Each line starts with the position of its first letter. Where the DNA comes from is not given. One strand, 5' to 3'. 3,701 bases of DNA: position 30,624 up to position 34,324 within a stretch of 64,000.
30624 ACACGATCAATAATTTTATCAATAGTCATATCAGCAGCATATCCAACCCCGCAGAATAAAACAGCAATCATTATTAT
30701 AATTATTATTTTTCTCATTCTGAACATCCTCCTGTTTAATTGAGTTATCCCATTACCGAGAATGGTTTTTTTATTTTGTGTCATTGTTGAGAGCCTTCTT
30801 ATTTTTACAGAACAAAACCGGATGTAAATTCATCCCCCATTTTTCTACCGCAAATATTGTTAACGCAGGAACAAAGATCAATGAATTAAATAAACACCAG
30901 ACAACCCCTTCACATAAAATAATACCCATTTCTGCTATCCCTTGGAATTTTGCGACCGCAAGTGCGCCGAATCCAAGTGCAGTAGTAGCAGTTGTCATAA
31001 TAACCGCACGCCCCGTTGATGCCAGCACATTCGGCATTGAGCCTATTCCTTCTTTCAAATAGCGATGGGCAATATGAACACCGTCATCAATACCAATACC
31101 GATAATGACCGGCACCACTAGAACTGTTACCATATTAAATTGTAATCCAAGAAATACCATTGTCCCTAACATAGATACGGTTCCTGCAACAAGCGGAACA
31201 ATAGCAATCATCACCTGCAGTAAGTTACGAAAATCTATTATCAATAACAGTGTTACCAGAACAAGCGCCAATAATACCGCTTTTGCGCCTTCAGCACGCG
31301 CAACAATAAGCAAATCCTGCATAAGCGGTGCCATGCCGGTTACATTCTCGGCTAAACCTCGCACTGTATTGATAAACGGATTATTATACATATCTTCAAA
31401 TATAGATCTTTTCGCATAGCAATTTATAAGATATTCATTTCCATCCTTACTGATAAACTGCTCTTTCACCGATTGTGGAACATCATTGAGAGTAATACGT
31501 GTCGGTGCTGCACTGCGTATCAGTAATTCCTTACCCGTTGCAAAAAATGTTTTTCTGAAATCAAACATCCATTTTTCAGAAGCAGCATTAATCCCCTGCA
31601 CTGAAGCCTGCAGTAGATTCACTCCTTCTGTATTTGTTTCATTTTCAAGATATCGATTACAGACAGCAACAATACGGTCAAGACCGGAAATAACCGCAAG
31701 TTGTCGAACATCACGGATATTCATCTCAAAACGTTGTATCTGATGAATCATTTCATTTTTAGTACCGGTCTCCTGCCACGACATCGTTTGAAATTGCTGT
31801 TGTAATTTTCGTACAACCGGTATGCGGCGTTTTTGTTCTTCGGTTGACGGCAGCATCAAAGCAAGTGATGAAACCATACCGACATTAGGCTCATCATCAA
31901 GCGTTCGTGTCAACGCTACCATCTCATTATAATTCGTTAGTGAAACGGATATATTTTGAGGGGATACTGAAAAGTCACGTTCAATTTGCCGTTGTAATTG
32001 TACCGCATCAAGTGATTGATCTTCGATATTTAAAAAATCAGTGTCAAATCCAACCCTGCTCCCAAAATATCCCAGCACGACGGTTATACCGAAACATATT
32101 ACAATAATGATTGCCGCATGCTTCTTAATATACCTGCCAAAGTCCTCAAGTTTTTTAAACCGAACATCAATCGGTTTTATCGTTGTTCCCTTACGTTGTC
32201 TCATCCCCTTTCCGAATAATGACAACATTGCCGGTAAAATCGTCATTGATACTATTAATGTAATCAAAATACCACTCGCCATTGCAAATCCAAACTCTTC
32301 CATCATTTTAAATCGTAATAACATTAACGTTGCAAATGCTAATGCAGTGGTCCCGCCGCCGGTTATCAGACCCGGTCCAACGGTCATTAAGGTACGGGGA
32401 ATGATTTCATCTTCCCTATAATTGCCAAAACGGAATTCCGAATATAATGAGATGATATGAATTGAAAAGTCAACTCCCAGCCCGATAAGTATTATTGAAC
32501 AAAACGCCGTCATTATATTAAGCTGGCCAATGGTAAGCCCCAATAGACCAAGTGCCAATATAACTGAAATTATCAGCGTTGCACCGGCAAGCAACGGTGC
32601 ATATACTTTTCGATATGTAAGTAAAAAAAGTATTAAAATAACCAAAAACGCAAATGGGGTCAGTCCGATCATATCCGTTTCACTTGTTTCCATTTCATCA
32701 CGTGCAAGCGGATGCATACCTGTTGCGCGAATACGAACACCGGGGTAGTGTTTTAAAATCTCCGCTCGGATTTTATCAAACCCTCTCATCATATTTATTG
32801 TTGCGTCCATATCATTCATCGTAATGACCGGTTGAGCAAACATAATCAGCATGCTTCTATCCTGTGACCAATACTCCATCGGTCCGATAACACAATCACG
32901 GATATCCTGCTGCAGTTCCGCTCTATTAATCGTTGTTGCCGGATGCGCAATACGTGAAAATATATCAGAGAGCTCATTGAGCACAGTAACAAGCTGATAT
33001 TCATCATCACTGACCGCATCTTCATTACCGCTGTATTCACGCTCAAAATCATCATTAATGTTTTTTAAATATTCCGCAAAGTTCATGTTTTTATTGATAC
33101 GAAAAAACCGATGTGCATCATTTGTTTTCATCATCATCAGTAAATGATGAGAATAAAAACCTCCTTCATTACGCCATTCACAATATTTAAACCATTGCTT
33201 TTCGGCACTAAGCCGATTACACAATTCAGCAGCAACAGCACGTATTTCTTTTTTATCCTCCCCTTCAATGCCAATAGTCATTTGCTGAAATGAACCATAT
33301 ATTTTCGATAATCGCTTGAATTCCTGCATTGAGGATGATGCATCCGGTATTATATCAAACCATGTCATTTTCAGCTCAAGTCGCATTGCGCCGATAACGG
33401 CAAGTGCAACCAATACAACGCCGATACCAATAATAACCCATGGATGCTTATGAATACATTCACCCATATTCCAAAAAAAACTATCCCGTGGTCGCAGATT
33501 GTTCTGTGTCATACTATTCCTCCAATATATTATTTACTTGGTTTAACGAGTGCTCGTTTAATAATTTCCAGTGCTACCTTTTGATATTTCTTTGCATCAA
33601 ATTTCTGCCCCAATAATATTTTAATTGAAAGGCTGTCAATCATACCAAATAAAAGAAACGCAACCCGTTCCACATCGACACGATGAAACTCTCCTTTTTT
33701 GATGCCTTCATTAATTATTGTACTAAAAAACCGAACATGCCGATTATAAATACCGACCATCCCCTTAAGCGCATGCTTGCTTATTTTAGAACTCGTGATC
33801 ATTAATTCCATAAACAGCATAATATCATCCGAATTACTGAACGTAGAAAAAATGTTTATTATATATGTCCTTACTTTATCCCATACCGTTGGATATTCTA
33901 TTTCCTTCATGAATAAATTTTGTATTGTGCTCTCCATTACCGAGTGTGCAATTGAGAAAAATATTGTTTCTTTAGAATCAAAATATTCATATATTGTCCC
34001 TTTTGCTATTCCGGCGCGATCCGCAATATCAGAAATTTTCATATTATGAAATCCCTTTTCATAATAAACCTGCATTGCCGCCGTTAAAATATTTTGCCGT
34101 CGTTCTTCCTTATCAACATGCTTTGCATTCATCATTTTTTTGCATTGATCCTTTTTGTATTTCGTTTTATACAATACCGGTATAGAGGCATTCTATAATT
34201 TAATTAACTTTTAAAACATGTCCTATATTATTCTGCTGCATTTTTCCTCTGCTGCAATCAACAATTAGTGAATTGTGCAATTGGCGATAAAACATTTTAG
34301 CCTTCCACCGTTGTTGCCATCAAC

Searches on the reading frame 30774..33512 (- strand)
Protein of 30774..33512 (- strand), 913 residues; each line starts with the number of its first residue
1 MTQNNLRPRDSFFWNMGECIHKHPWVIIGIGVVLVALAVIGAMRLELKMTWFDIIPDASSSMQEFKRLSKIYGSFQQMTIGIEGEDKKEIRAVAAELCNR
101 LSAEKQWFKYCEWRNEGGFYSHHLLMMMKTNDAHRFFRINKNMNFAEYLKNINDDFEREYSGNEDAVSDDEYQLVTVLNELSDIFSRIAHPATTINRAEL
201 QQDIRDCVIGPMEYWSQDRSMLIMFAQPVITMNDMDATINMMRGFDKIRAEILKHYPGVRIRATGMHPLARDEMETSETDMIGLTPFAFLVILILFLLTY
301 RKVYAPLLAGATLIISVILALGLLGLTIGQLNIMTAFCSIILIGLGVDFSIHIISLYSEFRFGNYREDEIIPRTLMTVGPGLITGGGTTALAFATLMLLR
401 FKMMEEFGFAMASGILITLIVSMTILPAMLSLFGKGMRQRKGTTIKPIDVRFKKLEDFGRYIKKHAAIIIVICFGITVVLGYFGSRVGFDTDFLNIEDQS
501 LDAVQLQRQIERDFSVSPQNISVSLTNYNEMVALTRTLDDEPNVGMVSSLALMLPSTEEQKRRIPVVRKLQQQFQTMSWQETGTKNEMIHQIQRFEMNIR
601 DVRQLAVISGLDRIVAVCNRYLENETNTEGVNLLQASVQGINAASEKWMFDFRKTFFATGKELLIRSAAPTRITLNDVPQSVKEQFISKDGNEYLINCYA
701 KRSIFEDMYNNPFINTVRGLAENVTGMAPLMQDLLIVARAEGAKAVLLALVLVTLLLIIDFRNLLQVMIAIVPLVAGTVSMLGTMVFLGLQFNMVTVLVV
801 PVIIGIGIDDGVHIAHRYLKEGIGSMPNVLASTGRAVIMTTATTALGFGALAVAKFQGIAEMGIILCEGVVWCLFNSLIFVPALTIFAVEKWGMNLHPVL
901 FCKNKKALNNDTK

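Call 56: search_protein_families(library=pfam, proteins=[window:30774-33512:-], max_evalue=0.00001)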
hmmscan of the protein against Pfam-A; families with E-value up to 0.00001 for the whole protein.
window:30774-33512:- (913 aa): 2 families
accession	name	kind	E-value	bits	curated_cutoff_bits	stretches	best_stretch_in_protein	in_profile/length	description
PF03176.21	MMPL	-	2.7e-36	125.6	20.5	2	229-440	91-311/333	MMPL family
PF02460.24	Patched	-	6e-06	26.5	23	1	763-884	27-153/156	Patched SSD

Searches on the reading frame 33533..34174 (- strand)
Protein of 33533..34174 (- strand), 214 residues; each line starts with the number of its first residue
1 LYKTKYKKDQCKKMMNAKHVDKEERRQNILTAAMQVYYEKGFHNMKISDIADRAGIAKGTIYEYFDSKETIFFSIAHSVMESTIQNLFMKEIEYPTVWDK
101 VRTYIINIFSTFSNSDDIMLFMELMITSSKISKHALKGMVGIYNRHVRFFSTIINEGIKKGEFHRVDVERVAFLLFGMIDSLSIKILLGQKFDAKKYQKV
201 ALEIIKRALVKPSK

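Call 56: search_protein_families(library=pfam, proteins=[window:33533-34174:-], max_evalue=0.00001)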
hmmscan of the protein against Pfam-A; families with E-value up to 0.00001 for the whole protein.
window:33533-34174:- (214 aa): 2 families
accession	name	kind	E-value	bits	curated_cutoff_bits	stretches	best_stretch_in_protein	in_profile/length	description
PF00440.29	TetR_N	-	3.6e-17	62.3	24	1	29-74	1-46/47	Bacterial regulatory proteins, tetR family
PF08360.16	TetR_C_5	-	4.1e-07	30.7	21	1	90-204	12-121/131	QacR-like protein, C-terminal region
